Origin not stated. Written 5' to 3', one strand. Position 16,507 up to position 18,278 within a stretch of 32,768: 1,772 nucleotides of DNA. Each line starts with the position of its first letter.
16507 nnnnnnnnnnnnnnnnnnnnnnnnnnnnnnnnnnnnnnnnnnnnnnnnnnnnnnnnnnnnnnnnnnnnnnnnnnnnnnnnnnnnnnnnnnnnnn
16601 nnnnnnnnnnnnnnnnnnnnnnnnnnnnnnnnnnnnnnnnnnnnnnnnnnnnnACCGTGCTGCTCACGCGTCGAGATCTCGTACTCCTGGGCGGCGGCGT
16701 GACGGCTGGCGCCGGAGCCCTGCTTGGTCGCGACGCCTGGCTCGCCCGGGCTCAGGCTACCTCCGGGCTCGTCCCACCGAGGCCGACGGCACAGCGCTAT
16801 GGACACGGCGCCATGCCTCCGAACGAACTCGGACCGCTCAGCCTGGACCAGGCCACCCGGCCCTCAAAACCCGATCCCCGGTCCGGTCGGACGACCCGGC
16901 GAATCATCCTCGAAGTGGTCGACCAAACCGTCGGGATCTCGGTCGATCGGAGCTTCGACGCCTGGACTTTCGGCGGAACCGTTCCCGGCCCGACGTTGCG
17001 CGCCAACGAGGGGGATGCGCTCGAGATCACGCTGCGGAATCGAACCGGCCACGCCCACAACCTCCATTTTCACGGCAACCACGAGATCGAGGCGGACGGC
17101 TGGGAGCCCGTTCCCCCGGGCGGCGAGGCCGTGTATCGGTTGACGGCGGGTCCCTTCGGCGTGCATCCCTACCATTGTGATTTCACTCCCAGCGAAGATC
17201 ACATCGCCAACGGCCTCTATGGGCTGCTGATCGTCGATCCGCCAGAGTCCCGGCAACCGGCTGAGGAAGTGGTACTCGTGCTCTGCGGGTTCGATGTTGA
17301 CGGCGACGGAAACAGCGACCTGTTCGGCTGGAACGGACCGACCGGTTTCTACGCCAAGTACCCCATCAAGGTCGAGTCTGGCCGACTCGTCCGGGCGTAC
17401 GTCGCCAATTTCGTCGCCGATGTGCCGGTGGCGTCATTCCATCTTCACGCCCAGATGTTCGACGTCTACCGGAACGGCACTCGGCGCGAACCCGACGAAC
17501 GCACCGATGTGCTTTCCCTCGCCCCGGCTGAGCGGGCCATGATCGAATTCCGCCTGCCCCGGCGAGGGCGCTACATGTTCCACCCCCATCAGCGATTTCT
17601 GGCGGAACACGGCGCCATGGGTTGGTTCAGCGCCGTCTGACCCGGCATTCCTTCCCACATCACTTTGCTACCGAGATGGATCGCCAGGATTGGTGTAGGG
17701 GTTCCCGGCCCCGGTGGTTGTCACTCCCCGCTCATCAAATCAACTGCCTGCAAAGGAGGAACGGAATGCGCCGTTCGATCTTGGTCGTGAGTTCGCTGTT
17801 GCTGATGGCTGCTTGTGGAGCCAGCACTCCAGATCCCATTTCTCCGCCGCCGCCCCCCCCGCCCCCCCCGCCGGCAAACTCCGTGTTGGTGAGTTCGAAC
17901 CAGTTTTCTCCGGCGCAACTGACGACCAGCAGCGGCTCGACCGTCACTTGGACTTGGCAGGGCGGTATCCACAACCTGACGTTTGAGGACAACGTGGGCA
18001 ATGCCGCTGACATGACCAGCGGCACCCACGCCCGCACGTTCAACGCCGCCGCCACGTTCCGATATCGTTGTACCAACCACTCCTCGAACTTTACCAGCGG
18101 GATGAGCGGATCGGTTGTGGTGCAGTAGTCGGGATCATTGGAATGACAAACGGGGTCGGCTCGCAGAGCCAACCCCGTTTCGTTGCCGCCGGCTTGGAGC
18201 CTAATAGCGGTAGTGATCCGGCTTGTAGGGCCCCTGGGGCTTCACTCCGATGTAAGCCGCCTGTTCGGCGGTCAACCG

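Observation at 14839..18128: Compact three-gene periplasmic copper module of unknown function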

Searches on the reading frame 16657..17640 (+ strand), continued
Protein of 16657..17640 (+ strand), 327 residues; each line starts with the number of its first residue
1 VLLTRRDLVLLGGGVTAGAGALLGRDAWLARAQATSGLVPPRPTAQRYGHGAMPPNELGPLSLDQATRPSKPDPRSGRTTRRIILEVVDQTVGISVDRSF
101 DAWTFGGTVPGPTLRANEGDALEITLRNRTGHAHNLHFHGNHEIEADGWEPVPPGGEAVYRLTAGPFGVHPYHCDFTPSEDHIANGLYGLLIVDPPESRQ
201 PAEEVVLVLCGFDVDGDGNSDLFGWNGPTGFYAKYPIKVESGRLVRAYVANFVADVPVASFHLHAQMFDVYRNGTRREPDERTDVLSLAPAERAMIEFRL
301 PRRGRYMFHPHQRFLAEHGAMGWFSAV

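Call 34: get_annotated_region(hit=H8, flank=7000)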
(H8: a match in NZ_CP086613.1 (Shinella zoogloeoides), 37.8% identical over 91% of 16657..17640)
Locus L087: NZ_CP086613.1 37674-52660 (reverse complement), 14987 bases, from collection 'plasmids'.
description: Shinella zoogloeoides strain ATCC 19623 plasmid unnamed3, complete sequence
organism: Shinella zoogloeoides (NCBI taxid 352475)
taxonomy: Bacteria; Pseudomonadota; Alphaproteobacteria; Hyphomicrobiales; Rhizobiaceae; Shinella; Shinella zoogloeoides
host: -; source: -; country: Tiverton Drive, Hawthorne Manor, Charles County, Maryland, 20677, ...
typing (MOB-suite, as given by PLSDB): non-mobilizable
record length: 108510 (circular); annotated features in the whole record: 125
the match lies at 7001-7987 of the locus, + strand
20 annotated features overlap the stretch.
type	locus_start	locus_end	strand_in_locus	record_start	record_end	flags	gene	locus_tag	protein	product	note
CDS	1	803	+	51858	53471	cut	-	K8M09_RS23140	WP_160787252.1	hypothetical protein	-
CDS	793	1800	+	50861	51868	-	-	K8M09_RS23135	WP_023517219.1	alpha/beta hydrolase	-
CDS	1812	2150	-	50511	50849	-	-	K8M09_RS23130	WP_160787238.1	heavy-metal-associated domain-containing protein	-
CDS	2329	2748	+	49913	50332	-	-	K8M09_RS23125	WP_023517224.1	helix-turn-helix domain-containing protein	-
CDS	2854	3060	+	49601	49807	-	-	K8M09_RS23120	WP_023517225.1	hypothetical protein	-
CDS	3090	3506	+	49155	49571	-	-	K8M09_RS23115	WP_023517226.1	helix-turn-helix domain-containing protein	-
CDS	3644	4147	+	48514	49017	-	-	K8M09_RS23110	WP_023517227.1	copper chaperone PCu(A)C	-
CDS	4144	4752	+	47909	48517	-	-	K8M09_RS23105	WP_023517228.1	SCO family protein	GO:0033617 - mitochondrial cytochrome c oxidase assembly [Evidence IEA]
CDS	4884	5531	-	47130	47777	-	-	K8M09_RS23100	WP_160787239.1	thioredoxin domain-containing protein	-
CDS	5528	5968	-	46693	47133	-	-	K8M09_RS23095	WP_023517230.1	disulfide bond formation protein B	GO:0006457 - protein folding [Evidence IEA]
CDS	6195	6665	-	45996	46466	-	mntR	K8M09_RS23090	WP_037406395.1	manganese-binding transcriptional regulator MntR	GO:0006355 - regulation of DNA-templated transcription [Evidence IEA]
CDS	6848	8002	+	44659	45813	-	-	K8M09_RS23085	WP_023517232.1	multicopper oxidase domain-containing protein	-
CDS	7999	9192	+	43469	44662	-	-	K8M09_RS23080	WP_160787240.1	metal transporter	-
CDS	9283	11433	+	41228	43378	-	-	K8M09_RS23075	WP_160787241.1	heavy metal translocating P-type ATPase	-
CDS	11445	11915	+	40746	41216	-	-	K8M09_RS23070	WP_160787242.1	copper chaperone PCu(A)C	-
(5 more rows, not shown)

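Call 68: find_encoding_contigs(protein=P0152, flank=8000, max_places=1)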
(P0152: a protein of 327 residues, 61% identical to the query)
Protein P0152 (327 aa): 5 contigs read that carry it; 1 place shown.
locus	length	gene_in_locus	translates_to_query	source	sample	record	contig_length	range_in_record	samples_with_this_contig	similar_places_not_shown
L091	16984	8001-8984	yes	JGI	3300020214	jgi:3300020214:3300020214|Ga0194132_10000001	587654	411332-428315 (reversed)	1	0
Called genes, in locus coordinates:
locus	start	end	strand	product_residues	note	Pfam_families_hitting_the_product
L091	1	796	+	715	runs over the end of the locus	PF07715:Plug, PF00593:TonB_dep_Rec_b-barrel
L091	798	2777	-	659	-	PF00069:Pkinase, PF07714:PK_Tyr_Ser-Thr, PF08238:Sel1 (weak)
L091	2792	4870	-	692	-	PF00069:Pkinase, PF07714:PK_Tyr_Ser-Thr, PF01636:APH (faint), PF08238:Sel1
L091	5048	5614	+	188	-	PF08207:EFP_N, PF01132:EFP, PF09285:Elong-fact-P_C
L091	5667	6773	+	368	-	PF25046:DUF7790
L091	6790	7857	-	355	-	-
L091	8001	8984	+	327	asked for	PF07732:Cu-oxidase_3, PF07731:Cu-oxidase_2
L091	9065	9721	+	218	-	PF00160:Pro_isomerase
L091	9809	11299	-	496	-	PF05221:AdoHcyase, PF00670:AdoHcyase_NAD, PF02826:2-Hacid_dh_C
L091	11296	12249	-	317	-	PF01022:HTH_5, PF12840:HTH_20, PF13489:Methyltransf_23, PF01209:Ubie_methyltran, PF13847:Methyltransf_31, PF08241:Methyltransf_11, PF08242:Methyltransf_12, PF13649:Methyltransf_25, +2 more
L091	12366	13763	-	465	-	PF01425:Amidase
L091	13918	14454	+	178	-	PF19780:DUF6265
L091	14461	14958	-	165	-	-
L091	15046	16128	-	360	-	PF12698:ABC2_membrane_3, PF01061:ABC2_membrane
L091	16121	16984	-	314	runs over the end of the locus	PF00005:ABC_tran, PF02463:SMC_N (faint), PF13304:AAA_21, PF13732:DrrA1-3_C (weak)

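Call 74: search_protein_families(library=pfam, proteins=[L070:5394-7487:+, L070:7527-7841:+, L070:7848-8876:+, L070:8904-9527:+, L032:5948-6334:+, L032:6328-7977:+], max_evalue=0.001)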
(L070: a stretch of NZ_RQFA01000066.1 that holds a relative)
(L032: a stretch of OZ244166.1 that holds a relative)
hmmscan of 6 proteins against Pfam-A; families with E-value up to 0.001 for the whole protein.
L070:5394-7487:+ (697 aa): 3 families
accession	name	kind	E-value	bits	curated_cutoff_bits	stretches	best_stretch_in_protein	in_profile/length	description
PF13229.12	Beta_helix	-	1.8e-10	41.1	25.9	1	233-355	21-135/158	Right handed beta helix region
PF00127.26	Copper-bind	-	1e-05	26.3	21.2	1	75-157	13-98/99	Copper binding proteins, plastocyanin/azurin family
PF05048.19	NosD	-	0.00013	21.9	23.6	0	219-388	15-173/212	Periplasmic copper-binding protein (NosD)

L070:7527-7841:+ (104 aa): 1 family
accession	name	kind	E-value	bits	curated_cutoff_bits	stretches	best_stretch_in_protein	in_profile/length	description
PF13396.11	PLDc_N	-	4.7e-06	26.9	23.3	1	31-72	2-41/42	Phospholipase_D-nuclease N-terminal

L070:7848-8876:+ (342 aa): 2 families
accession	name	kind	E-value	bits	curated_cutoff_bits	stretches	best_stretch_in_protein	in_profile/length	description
PF07731.20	Cu-oxidase_2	-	4.9e-23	81.8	20.4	2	238-340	23-132/137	Multicopper oxidase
PF07732.21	Cu-oxidase_3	-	2.7e-21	76.3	21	1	108-211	8-117/119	Multicopper oxidase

L070:8904-9527:+ (207 aa): 1 family
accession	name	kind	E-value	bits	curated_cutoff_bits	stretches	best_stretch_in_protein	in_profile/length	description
PF02630.20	SCO1-SenC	-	1.6e-37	128.9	22.8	1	54-185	5-133/134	SCO1/SenC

L032:5948-6334:+ (129 aa): 3 families
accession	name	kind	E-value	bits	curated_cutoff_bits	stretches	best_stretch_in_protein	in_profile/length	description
PF00127.26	Copper-bind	-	4.4e-07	30.7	21.2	1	43-124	13-98/99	Copper binding proteins, plastocyanin/azurin family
PF23509.1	MSMEG_3727_PQQ-assoc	-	2.7e-05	24.1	27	1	35-127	47-137/152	MSMEG_3727, PQQ-associated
PF13473.12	Cupredoxin_1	-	0.00016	22.1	27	1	15-115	8-100/104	Cupredoxin-like domain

L032:6328-7977:+ (550 aa): 3 families
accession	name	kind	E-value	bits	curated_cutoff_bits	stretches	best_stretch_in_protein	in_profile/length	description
PF13396.11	PLDc_N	-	4.8e-08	33.3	23.3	1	475-516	2-41/42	Phospholipase_D-nuclease N-terminal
PF13229.12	Beta_helix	-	1.8e-05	24.8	25.9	0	133-302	2-149/158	Right handed beta helix region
PF05048.19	NosD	-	8.9e-05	22.5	23.6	0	268-343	104-169/212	Periplasmic copper-binding protein (NosD)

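Call 87: predict_structure(alignment_id=A1)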
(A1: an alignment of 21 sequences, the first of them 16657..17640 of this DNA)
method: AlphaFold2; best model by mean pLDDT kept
length: 327 residues; sequences in the alignment: 21
mean_pLDDT: 87.1   pTM: 0.81
mean pLDDT of the five models: 87.1, 85.9, 85.8, 85.5, 85.3
residues with pLDDT >= 90: 244; 70-90: 26; 50-70: 27; < 50: 30
segments of 3 or more residues with pLDDT < 50: 12-22, 33-49
pLDDT, mean of each block of 10 residues (from residue 1): 56 46 52 46 47 91 96 85 97 94 95 96 97 92 82 96 95 77 91 93 98 92 96 97 98 95 97 95 98 97 97 94 97
secondary structure, 60 per line:
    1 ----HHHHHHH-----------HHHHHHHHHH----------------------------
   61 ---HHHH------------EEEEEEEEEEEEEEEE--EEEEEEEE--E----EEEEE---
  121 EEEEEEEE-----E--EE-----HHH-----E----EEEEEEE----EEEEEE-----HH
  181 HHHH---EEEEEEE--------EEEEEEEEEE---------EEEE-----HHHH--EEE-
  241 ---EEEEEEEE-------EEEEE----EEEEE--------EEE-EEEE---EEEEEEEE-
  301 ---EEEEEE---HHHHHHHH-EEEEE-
elements in order: H5-11 H23-32 H64-67 E80-95 E98-105 E113-117 E121-128 E157-163 E168-173 H179-184 E188-194 E203-212 E222-225 H231-234 E237-239 E244-251 E259-263 E268-272 E281-283 E285-288 E292-299 E304-309 H313-320 E322-326

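Call 89: fold_search(model_id=the predicted structure, library=pdb)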
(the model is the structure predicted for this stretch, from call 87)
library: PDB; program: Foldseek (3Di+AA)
matches with E <= 10: 1596; with E <= 0.001: 645
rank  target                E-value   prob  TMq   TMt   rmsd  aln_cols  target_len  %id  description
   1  3gdc_A                1.3e-33  1.00  0.77  0.87   3.2       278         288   38  Crystal structure of multicopper oxidase (released 2010-03-09)
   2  3gdc_B                7.6e-33  1.00  0.77  0.88   2.9       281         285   37  Crystal structure of multicopper oxidase (released 2010-03-09)
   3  3gdc_C                9.8e-32  1.00  0.76  0.87   2.9       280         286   38  Crystal structure of multicopper oxidase (released 2010-03-09)
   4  7rab_F                2.7e-30  1.00  0.75  0.82   3.5       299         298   35  Crystal structure of a dodecameric multicopper oxidase from M. hydrothermalis in a cubic lattice (released 2021-10-20)
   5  7rab_A                1.0e-29  1.00  0.75  0.82   3.5       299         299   35  Crystal structure of a dodecameric multicopper oxidase from M. hydrothermalis in a cubic lattice (released 2021-10-20)
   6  9cck_A                9.2e-28  1.00  0.74  0.59   3.6       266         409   32  Multi-copper oxidase with a C-terminal cupredoxin domain from Nitrosopumilus maritimus (released 2025-02-05)
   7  9cck_C                1.2e-27  1.00  0.74  0.78   3.6       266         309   32  Multi-copper oxidase with a C-terminal cupredoxin domain from Nitrosopumilus maritimus (released 2025-02-05)
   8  6the                  4.0e-26  1.00  0.73  0.79   3.6       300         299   26  Crystal structure of core domain of four-domain heme-cupredoxin-Cu nitrite reductase from Bradyrhizobium sp. ORS 375 (released 2020-04-22)
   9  5ue6_D                3.8e-24  1.00  0.72  0.76   2.8       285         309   27  Structure of nitrite reductase AniA from Neisseria gonorrhoeae, space group I4122 (released 2017-02-01)
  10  5ue6_B                4.2e-24  1.00  0.72  0.76   2.8       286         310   27  Structure of nitrite reductase AniA from Neisseria gonorrhoeae, space group I4122 (released 2017-02-01)
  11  2zwn_A                5.3e-24  1.00  0.65  0.67   3.2       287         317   23  Crystal structure of the novel two-domain type laccase from a metagenome (released 2009-04-07)
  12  4kns_A                6.6e-24  1.00  0.69  0.79   2.2       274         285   27  Reduced crystal structure of the Nitrosomonas europaea copper nitrite reductase at pH 6.5 (released 2013-07-24)
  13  5ue6_F                9.2e-24  1.00  0.71  0.76   3.0       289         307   27  Structure of nitrite reductase AniA from Neisseria gonorrhoeae, space group I4122 (released 2017-02-01)
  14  5ocf                  1.5e-23  1.00  0.74  0.54   2.1       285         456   28  Crystal structure of nitric oxide bound to three-domain heme-Cu nitrite reductase from Ralstonia pickettii (released 2018-06-27)
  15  4ax3_D                1.7e-23  1.00  0.74  0.53   3.2       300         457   27  Structure of three-domain heme-Cu nitrite reductase from Ralstonia pickettii at 1.6 A resolution (released 2013-03-27)
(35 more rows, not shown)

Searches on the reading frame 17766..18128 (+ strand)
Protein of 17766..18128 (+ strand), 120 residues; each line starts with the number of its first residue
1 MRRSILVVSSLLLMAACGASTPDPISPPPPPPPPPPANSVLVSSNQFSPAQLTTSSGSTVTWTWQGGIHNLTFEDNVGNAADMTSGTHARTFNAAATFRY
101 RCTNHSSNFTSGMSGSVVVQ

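Call 3: search_protein_families(library=pfam, proteins=[window:17766-18128:+], max_evalue=0.01)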
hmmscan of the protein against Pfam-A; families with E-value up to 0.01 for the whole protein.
window:17766-18128:+ (120 aa): 1 family
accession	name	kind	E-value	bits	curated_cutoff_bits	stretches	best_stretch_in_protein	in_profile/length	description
PF00127.26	Copper-bind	-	9.9e-07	29.5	21.2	1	46-120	13-99/99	Copper binding proteins, plastocyanin/azurin family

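Call 4: search_protein_families(library=ncbifam, proteins=[window:17766-18128:+], max_evalue=0.01)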
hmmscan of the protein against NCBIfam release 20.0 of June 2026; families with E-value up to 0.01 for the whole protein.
window:17766-18128:+ (120 aa): 3 families
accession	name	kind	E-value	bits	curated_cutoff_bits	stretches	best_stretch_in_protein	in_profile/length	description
TIGR03102.1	halo_cynanin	subfamily_domain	3.7e-10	39.9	93.8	1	46-120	38-115/115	halocyanin domain-containing protein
TIGR02656.1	cyanin_plasto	equivalog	1.8e-06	28.3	87.85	1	45-120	12-99/99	plastocyanin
TIGR02657.1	amicyanin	equivalog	1.2e-05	25.6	110.2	1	46-119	7-82/83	amicyanin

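Call 54: search_solved_structures(query=window:17766-18128:+, max_evalue=0.01, show_alignments=1)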
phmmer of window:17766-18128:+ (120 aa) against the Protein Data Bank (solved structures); distinct sequences matched with E-value up to 0.01: 2.
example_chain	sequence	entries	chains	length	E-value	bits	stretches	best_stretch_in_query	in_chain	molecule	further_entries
3c75_A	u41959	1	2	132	9.3e-05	25.6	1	7-106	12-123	Amicyanin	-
1id2_A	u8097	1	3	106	0.0014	21.8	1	29-106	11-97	AMICYANIN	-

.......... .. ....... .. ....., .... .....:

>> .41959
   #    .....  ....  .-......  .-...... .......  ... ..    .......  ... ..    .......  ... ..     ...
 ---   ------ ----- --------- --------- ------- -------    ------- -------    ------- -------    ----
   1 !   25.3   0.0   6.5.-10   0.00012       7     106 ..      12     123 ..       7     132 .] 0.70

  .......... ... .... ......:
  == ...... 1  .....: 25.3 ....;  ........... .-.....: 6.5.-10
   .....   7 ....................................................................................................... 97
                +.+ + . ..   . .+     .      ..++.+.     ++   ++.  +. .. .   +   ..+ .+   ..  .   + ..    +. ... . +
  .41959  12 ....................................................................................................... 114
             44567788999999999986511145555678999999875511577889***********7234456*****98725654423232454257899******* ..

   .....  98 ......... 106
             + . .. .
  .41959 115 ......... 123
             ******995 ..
